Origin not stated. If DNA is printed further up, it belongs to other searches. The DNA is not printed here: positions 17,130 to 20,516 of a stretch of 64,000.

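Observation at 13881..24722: tRNA-Arg followed by two degenerate copies of its 3' end: tandem, integrase-less island remnants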

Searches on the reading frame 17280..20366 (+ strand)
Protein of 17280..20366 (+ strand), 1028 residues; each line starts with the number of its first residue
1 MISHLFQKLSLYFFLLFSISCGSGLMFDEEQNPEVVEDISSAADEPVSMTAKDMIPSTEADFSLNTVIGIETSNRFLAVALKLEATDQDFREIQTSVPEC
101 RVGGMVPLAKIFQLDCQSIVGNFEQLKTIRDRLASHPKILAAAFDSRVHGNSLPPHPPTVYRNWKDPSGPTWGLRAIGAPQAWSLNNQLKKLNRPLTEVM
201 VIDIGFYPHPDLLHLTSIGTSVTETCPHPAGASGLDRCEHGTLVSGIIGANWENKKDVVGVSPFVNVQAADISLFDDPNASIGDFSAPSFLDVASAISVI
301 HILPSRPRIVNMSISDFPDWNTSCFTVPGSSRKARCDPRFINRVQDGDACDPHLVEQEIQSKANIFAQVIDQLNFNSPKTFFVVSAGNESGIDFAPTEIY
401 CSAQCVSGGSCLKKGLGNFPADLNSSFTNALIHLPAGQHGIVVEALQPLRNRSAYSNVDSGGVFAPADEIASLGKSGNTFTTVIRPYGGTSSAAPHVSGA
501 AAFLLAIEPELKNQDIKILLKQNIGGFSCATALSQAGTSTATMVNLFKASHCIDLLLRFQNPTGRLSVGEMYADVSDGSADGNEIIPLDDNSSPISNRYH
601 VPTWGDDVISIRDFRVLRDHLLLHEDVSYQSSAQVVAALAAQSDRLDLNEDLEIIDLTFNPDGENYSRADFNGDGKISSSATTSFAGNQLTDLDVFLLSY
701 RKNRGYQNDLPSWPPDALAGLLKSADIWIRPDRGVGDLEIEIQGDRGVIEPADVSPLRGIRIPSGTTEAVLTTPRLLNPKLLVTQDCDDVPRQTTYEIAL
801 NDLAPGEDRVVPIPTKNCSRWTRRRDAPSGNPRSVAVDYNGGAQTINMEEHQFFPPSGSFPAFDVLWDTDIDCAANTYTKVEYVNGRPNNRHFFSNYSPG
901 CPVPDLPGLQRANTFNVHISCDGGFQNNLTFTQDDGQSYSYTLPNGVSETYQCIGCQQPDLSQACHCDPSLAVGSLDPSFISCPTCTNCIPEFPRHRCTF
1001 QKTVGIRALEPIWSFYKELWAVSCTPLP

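Call 7: search_protein_families(library=pfam, proteins=[window:17280-20366:+], max_evalue=0.01)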
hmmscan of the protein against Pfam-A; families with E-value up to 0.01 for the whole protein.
window:17280-20366:+ (1028 aa): 1 family
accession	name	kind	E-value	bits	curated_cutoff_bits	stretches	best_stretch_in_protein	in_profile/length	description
PF00082.27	Peptidase_S8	-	1.2e-20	74.4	21.8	1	201-524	8-273/288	Subtilase family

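Call 22: search_protein_families(library=ncbifam, proteins=[window:17280-20366:+], max_evalue=0.01)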
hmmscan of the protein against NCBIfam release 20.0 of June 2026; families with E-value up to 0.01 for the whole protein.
window:17280-20366:+ (1028 aa): 2 families
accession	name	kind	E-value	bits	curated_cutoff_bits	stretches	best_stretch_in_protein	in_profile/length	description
TIGR03921.1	T7SS_mycosin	equivalog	1.5e-15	57.1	278.75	2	434-520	169-259/353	type VII secretion-associated serine protease mycosin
NF033595.1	denti_PrtP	equivalog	4.6e-08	32.1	300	1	445-550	395-502/606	dentilisin complex serine proteinase subunit PrtP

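Call 49: search_protein_families(library=padloc, proteins=[window:17280-20366:+], max_evalue=0.01)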
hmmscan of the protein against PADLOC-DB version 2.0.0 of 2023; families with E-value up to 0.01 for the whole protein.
window:17280-20366:+ (1028 aa): 1 family
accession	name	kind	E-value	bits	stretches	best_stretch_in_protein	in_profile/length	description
PDLC03014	subtilase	-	1.2e-05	23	1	468-518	329-369/391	-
